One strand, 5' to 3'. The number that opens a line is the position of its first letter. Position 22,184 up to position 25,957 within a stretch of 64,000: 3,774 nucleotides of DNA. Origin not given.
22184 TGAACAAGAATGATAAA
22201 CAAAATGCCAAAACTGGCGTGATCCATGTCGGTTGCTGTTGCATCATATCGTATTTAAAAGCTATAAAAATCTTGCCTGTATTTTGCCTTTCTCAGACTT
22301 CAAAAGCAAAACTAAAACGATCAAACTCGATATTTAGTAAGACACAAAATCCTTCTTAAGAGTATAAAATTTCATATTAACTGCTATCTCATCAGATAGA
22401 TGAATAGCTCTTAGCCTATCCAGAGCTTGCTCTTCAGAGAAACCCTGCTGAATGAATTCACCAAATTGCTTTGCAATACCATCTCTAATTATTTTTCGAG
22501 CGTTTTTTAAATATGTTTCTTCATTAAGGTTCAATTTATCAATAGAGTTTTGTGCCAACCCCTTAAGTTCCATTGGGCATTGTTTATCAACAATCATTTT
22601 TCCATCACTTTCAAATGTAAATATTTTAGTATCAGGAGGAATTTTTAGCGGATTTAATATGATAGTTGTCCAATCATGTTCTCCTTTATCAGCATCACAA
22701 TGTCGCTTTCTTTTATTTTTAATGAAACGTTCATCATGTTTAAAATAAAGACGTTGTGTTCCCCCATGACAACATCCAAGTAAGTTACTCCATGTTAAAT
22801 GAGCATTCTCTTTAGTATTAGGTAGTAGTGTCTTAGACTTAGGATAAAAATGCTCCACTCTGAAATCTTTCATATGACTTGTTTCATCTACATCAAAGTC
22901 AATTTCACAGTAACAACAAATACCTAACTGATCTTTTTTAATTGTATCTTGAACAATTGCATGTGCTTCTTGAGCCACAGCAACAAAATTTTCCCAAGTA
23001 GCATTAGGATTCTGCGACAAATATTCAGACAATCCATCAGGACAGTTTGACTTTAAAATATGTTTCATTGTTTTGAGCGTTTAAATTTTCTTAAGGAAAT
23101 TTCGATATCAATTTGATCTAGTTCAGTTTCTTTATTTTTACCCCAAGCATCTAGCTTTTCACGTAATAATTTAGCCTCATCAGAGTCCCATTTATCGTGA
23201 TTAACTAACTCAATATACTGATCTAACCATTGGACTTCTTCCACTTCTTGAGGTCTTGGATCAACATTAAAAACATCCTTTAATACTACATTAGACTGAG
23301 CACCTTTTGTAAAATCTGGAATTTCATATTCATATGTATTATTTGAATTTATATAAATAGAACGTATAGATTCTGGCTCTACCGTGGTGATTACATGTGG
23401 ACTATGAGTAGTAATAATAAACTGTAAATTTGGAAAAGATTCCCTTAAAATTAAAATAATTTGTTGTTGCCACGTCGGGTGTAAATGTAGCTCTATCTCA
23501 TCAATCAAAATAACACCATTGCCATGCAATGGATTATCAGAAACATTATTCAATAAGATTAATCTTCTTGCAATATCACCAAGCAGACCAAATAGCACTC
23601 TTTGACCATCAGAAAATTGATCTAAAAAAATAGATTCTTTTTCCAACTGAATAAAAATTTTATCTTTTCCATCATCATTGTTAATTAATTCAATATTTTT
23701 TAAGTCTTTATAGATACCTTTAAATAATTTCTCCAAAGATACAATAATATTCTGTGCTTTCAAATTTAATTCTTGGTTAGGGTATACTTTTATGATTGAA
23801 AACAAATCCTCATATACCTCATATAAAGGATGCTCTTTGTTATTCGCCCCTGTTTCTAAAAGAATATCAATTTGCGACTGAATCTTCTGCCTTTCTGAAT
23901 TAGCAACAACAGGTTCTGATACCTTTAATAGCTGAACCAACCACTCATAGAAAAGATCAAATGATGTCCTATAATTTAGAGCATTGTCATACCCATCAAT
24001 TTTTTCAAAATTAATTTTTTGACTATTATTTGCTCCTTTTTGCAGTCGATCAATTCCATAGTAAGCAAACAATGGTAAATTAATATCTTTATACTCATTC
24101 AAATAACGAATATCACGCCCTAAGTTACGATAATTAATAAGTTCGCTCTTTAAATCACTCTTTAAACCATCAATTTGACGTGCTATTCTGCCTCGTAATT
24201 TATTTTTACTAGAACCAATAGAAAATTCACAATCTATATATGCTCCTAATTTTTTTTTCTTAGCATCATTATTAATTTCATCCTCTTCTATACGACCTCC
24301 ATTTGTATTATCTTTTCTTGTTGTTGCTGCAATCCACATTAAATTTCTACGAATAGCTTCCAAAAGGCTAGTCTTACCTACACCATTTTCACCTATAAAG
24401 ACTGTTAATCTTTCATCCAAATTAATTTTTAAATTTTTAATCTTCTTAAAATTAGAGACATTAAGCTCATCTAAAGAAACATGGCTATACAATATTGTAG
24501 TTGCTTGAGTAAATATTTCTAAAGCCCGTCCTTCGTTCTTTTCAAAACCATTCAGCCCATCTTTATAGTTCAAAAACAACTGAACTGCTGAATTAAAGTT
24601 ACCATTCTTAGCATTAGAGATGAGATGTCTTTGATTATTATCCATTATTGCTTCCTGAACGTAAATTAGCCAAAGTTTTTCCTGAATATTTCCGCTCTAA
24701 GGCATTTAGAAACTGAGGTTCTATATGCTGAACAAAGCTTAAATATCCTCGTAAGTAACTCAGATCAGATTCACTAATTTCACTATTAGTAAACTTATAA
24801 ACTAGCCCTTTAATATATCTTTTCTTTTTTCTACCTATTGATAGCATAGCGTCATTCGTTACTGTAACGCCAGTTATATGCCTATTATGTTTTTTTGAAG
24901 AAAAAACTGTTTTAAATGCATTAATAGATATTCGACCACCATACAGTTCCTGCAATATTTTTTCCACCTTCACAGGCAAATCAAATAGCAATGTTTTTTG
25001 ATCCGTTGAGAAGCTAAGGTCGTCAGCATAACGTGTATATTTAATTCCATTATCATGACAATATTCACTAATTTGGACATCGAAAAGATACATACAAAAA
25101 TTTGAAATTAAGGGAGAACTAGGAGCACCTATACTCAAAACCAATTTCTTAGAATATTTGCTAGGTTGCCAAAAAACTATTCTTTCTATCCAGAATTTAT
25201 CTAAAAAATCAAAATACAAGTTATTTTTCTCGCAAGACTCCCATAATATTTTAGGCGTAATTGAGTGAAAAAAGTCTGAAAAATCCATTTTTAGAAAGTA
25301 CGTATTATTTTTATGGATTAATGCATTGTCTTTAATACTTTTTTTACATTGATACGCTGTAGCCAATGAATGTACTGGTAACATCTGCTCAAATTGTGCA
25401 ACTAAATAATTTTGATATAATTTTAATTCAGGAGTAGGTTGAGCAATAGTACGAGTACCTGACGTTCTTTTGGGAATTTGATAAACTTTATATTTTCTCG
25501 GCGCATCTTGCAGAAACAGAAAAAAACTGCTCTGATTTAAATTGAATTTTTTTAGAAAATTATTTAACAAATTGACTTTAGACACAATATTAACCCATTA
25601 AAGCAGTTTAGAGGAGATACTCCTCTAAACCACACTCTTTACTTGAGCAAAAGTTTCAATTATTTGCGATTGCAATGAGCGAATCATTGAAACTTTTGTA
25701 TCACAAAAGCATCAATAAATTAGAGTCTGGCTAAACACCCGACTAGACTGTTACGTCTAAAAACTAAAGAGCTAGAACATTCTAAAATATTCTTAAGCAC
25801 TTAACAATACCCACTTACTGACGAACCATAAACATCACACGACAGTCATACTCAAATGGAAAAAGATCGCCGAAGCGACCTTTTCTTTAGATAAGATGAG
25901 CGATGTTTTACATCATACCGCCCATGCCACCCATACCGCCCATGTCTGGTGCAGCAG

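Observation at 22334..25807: Complete type I-A retron-PtuAB anti-phage system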

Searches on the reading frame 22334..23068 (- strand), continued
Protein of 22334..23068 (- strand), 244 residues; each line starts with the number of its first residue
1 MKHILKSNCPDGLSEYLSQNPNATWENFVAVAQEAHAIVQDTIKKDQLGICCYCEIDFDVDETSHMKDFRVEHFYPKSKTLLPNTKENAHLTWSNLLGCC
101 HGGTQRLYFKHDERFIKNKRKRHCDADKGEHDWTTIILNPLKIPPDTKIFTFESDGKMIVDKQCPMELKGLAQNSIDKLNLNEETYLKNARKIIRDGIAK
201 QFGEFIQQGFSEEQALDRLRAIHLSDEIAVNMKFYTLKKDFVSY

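Call 74: fold_search(model_id=the predicted structure, library=pdb)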
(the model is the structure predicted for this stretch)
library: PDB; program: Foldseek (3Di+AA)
matches with E <= 10: 77; with E <= 0.001: 12
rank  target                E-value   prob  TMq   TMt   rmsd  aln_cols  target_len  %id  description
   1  9e90_B                2.6e-12  1.00  0.72  0.68   5.4       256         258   28  Ec83 Retron PtuA/PtuB (2-1) complex bound to ATP (released 2025-07-02)
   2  9e8z_B                3.7e-12  1.00  0.72  0.70   4.3       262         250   28  4-component structure of retron Ec83 (released 2025-07-02)
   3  9nnb_J                8.5e-08  1.00  0.68  0.77   4.3       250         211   21  Cryo-EM structure of the Retron Ec78 complex, PtuA:PtuB:RT (4:2:1) (released 2025-10-08)
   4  9l7p_H                2.2e-07  1.00  0.61  0.67   5.4       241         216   22  Cryo-EM structure of retron Ec78 system complex (released 2025-12-10)
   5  8eea_G                2.4e-07  1.00  0.67  0.69   6.0       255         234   19  Structure of E.coli Septu (PtuAB) complex (released 2023-12-27)
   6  9u9y_H                4.6e-07  1.00  0.58  0.68   7.5       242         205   20  Cryo-EM structure of retron Ec78 effector complex (released 2025-12-10)
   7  9e8z_E                5.9e-07  1.00  0.52  0.59   7.5       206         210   30  4-component structure of retron Ec83 (released 2025-07-02)
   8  9n69_F                7.1e-07  1.00  0.56  0.60   7.7       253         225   18  Structure of the retron IA complex with HNH nuclease in the "down" orientation (released 2025-04-23)
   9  9nnh_K                1.2e-06  1.00  0.58  0.66   7.4       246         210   21  Cryo-EM structure of the Retron Ec78 complex, PtuA:PtuB:RT (4:2:2) (released 2025-10-08)
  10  9vh1_F                1.4e-06  1.00  0.63  0.72   5.0       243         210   19  cryoEM structure of ptuA-ptuB complex in Retron-Eco7 anti-phage system (released 2025-12-03)
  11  9n6b_F                3.6e-06  1.00  0.56  0.61   7.9       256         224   17  Structure of the retron IA complex with HNH nuclease in the "up" orientation (released 2025-04-23)
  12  9vhl_F                4.1e-06  1.00  0.58  0.67   7.4       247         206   21  cryoEM structure of retron-Eco7 complex (form II) (released 2026-01-07)
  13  8f43                  5.2e-02  0.84  0.23  0.44   5.7       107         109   13  HNH Nuclease Domain from G. stearothermophilus Cas9, K597A mutant (released 2022-12-21)
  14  8zcz_A                6.2e-02  0.28  0.24  0.09  18.0       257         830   10  Cryo-EM structure of eSaCas9_NNG-guide RNA-target DNA complex in an interrogation state (released 2025-11-05)
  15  9mb6_A                8.4e-02  0.25  0.24  0.07  20.3       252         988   11  Cryo-EM structure of wild-type SaCas9-guide RNA-mismatched target DNA complex (released 2026-03-18)
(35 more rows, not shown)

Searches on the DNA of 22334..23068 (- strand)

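Call 39: search_rna_families(sources=[L016, L017, L082, L098, L104, L108, L110, L111, L113], threshold=gathering)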
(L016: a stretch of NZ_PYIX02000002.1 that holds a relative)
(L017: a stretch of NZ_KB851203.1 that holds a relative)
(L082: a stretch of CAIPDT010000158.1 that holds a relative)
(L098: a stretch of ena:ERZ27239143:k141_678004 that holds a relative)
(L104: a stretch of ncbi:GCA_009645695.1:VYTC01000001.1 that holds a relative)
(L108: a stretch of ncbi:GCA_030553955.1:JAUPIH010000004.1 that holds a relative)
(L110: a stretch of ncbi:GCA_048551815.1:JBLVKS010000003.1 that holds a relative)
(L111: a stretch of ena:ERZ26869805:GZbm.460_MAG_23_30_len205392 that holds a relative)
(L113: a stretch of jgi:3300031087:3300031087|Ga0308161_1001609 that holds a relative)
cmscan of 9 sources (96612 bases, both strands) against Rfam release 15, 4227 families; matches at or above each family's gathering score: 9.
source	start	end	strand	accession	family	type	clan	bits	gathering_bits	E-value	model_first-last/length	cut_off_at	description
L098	793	858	+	RF00170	msr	Gene;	-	73.9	52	2e-11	1-69/69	no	Retron msr RNA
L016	3385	3450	+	RF00170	msr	Gene;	-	73.8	52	2.1e-11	1-69/69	no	Retron msr RNA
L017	3286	3353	+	RF00170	msr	Gene;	-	72.4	52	4.7e-11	1-69/69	no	Retron msr RNA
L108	2301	2368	+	RF00170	msr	Gene;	-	72.4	52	4.7e-11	1-69/69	no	Retron msr RNA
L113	2291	2358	+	RF00170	msr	Gene;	-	71.6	52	7e-11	1-69/69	no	Retron msr RNA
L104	2287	2352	+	RF00170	msr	Gene;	-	71.1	52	9.6e-11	1-69/69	no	Retron msr RNA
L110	2282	2347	+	RF00170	msr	Gene;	-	68.3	52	4.3e-10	1-69/69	no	Retron msr RNA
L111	2277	2342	+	RF00170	msr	Gene;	-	68.3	52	4.3e-10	1-69/69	no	Retron msr RNA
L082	3199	3273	+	RF00170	msr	Gene;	-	52.1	52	3.3e-06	1-69/69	no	Retron msr RNA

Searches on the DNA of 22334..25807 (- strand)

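Call 43: search_dna_similar(query=window:22334-25807:-, collection=plasmids, mode=distant, max_rows=12)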
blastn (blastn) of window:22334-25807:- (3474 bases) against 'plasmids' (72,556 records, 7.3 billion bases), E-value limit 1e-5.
Records with a match: 3; places in all: 3; records where one place covers at least 80% of the query: 0.
Best place of each record, by identity: 80-90% 1; 60-80% 2.
By first word of the organism name: Acinetobacter 1; Deinococcus 1; Vibrio 1.
By predicted mobility (MOB-suite, as given by PLSDB): non-mobilizable 2; mobilizable 1.
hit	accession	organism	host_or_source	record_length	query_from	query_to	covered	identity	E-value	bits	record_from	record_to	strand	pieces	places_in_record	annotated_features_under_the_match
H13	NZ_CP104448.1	Acinetobacter baumannii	Homo sapiens,sputum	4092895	35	2412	62%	66.2%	4e-94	498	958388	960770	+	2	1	none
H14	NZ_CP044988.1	Deinococcus sp. AJ005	single cell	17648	2303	2416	3%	74.6%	6e-10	76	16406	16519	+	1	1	AAA family ATPase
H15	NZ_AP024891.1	Vibrio pectenicida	-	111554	34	96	2%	87.3%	6e-10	75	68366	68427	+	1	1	none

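Call 76: get_annotated_region(hit=H13, flank=3500)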
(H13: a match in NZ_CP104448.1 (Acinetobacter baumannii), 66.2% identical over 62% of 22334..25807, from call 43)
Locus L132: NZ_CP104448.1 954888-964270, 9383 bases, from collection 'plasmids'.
description: Acinetobacter baumannii strain 2021CK-01407 plasmid unnamed1, complete sequence
organism: Acinetobacter baumannii (NCBI taxid 470)
taxonomy: Bacteria; Pseudomonadota; Gammaproteobacteria; Moraxellales; Moraxellaceae; Acinetobacter; Acinetobacter baumannii
host: -; source: Homo sapiens,sputum; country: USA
typing (MOB-suite, as given by PLSDB): mobilizable; replicon rep_cluster_1527; relaxase MOBP,MOBP
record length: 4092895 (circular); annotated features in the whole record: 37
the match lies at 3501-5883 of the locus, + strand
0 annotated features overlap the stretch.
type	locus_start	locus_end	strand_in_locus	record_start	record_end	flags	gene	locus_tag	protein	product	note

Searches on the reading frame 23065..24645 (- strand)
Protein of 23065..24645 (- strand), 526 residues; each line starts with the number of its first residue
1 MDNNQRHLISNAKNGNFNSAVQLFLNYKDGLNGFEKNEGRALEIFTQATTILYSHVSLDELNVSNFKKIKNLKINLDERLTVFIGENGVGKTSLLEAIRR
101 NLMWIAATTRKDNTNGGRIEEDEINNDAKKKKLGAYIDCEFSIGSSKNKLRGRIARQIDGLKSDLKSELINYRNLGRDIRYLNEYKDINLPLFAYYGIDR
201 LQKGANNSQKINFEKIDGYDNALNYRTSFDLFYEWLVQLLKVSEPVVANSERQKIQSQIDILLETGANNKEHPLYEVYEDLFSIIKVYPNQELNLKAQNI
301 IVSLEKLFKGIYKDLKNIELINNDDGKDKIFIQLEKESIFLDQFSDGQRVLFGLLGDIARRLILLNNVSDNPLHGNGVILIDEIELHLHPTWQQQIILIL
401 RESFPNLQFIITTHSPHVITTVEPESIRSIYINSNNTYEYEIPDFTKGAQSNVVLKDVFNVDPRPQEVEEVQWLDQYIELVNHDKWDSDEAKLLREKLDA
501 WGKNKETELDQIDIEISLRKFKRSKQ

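Call 3: search_protein_families(library=pfam, proteins=[window:23065-24645:-], max_evalue=0.01)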
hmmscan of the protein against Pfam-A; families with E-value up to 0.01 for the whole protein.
window:23065-24645:- (526 aa): 9 families
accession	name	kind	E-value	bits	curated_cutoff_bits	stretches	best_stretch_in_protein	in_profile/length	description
PF13175.12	AAA_15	-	1.6e-27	97.5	32.1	1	58-419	3-374/374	AAA ATPase domain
PF13304.12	AAA_21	-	1.1e-22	81.9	27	2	194-419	41-303/304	AAA domain, putative AbiEii toxin, Type IV TA system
PF13476.12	AAA_23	-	2.4e-19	71.2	27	1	61-264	2-198/201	AAA domain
PF02463.25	SMC_N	-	6.5e-15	55.6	40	2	58-142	2-84/220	RecF/RecN/SMC N terminal domain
PF11398.14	DUF2813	-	1.9e-08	34.5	21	1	58-99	3-43/372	Protein of unknown function (DUF2813)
PF03193.22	RsgA_GTPase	-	2.5e-06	27.8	30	1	60-113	88-141/174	RsgA GTPase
PF13555.12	AAA_29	-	0.00016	21.8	27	1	59-100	2-44/61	P-loop containing region of AAA domain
PF00005.33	ABC_tran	-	0.00028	21.9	25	1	72-111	6-44/137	ABC transporter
PF13401.12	AAA_22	-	0.00047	20.9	27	0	78-160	5-60/130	AAA domain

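Call 4: search_protein_families(library=padloc, proteins=[window:23065-24645:-], max_evalue=0.001)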
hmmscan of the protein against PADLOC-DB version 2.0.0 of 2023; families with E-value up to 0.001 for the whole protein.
window:23065-24645:- (526 aa): 140 families (the best 25 are shown)
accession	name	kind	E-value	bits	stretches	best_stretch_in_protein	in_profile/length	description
PDLC00299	PtuA1|PtuA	-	1.2e-149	497.7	1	6-524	3-527/535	AAA ATPase domain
PDLC02913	ATPase_I-A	-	2.8e-144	480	1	5-523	3-507/508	-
PDLC00271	PtuA1|PtuA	-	3.1e-97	324.8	1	58-524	3-419/421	AAA ATPase domain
PDLC00278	PtuA1|PtuA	-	2.9e-88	295.1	1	57-525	2-434/436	AAA ATPase domain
PDLC00284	PtuA1|PtuA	-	8.2e-86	286.9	1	5-521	9-539/545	AAA ATPase domain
PDLC00310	PtuA1|PtuA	-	1.3e-82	276.2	1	57-525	2-440/443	AAA ATPase domain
PDLC00311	PtuA1|PtuA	-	2.6e-65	219.2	2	304-521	224-452/455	AAA ATPase domain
PDLC00275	PtuA1|PtuA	-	1.3e-59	200.3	1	177-520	45-344/348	AAA ATPase domain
PDLC00277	PtuA1|PtuA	-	2.8e-57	192.8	2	312-492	218-394/423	AAA ATPase domain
PDLC00298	PtuA1|PtuA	-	3.3e-56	189.1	2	316-521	221-419/423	AAA ATPase domain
PDLC00267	PtuA1|PtuA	-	4.2e-54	182.3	1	58-500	3-410/438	AAA ATPase domain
PDLC00286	PtuA1|PtuA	-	5.6e-52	174.7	1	184-517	3-280/289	AAA ATPase domain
PDLC00304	PtuA1|PtuA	-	3.3e-40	136.6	2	295-515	204-427/444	AAA ATPase domain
PDLC00305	PtuA1|PtuA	-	3e-37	126.9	2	302-460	173-333/392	AAA ATPase domain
PDLC00295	PtuA1|PtuA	-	5.2e-36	122.7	1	318-507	234-427/451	AAA ATPase domain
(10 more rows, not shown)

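Call 5: search_protein_families(library=ncbifam, proteins=[window:23065-24645:-], max_evalue=0.001)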
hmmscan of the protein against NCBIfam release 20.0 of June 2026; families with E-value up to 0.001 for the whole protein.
window:23065-24645:- (526 aa): 15 families
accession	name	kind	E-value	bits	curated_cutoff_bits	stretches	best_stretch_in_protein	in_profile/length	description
NF041760.1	PtuA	equivalog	5.2e-132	441.4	500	1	9-522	2-524/524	retron Ec78 anti-phage system effector ATPase PtuA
TIGR04435.1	restrict_AAA_1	hypoth_equivalog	2.4e-14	52.9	300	1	333-504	387-553/568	restriction system-associated AAA family ATPase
TIGR00611.2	recf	equivalog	3.7e-12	46.1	172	1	58-113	1-56/339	DNA replication/repair protein RecF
NF038234.1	retron_eff_Eco8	equivalog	6.1e-08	31.7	250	1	377-422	274-328/679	retron Eco8 family effector endonuclease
NF047739.1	antiphage_MADS3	equivalog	6.5e-08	32.2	420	1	60-98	4-41/427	methylation-associated defense system AAA family ATPase MAD3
NF003034.1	PRK03918.1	equivalog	6.6e-07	27.7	700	1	58-164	3-100/878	DNA double-strand break repair ATPase Rad50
TIGR00634.1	recN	equivalog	9.3e-06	24.8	407.85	1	58-99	2-43/563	DNA repair protein RecN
TIGR00157.1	TIGR00157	equivalog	1.5e-05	24.7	100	1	59-101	101-145/247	ribosome small subunit-dependent GTPase A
NF002572.0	PRK02224.1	equivalog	3e-05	22.5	1087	1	58-98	3-43/888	DNA double-strand break repair ATPase Rad50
NF010680.0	PRK14079.1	equivalog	5.3e-05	22.4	386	1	57-109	2-54/349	recombination protein F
NF008931.0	PRK12288.1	equivalog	6.1e-05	22.2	360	1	49-100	174-227/347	small ribosomal subunit biogenesis GTPase RsgA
TIGR03185.1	DNA_S_dndD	equivalog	6.2e-05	21.6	245.85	1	58-175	8-125/650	DNA sulfur modification protein DndD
NF000355.4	ribo_prot_ABC_F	equivalog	6.4e-05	22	380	1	68-132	19-81/499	ribosomal protection-like ABC-F family protein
NF041035.1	Rad50_Halo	equivalog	0.00011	20.7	1000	1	58-98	3-43/883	DNA double-strand break repair ATPase Rad50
TIGR00972.1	3a0107s01c2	equivalog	0.00068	19.1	343.2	0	62-101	10-50/248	phosphate ABC transporter ATP-binding protein PstB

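Call 12: search_solved_structures(query=window:23065-24645:-, max_evalue=0.00001, show_alignments=1)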
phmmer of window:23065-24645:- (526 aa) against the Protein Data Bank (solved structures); distinct sequences matched with E-value up to 0.00001: 14.
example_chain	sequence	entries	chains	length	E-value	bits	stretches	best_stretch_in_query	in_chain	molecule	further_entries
9vh1_D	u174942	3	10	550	1.7e-71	244.8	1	58-523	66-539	Retron Ec78 probable ATPase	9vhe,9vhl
9kjx_B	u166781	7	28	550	9e-70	239.1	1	58-523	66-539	AAA family ATPase | Retron I-A effector PtuA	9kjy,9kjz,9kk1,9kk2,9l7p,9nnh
9nnb_C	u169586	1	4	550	2.2e-69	237.9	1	58-523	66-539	Retron I-A effector PtuA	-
9u9y_A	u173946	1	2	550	9.3e-69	235.8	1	58-523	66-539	AAA family ATPase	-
9nnk_C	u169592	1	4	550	2.1e-68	234.7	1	58-523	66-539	Retreon I-A effector PtuA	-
22bu_B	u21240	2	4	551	2.8e-67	230.9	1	58-523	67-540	AAA family ATPase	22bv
22et_E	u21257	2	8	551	2.7e-66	227.7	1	58-523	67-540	PtuA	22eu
9vkz_A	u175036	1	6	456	1.6e-63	218.5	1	58-435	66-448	Retron Ec78 probable ATPase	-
9n69_A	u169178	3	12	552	1.3e-61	212.3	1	42-522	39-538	AAA family ATPase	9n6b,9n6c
9e8z_C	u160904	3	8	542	4e-50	174.3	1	7-519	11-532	Retron Ec83 probable ATPase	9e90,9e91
9o4a_A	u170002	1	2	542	2e-48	168.7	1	7-519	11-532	Retron Ec83 probable ATPase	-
8ee4_A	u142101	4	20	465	2.4e-40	142.1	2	338-521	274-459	PtuA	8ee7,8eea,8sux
8v45_A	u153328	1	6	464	4.1e-06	29.1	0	344-426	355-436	AriA antitoxin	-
8ux9_B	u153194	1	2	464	4.1e-06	29.1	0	344-426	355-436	AriA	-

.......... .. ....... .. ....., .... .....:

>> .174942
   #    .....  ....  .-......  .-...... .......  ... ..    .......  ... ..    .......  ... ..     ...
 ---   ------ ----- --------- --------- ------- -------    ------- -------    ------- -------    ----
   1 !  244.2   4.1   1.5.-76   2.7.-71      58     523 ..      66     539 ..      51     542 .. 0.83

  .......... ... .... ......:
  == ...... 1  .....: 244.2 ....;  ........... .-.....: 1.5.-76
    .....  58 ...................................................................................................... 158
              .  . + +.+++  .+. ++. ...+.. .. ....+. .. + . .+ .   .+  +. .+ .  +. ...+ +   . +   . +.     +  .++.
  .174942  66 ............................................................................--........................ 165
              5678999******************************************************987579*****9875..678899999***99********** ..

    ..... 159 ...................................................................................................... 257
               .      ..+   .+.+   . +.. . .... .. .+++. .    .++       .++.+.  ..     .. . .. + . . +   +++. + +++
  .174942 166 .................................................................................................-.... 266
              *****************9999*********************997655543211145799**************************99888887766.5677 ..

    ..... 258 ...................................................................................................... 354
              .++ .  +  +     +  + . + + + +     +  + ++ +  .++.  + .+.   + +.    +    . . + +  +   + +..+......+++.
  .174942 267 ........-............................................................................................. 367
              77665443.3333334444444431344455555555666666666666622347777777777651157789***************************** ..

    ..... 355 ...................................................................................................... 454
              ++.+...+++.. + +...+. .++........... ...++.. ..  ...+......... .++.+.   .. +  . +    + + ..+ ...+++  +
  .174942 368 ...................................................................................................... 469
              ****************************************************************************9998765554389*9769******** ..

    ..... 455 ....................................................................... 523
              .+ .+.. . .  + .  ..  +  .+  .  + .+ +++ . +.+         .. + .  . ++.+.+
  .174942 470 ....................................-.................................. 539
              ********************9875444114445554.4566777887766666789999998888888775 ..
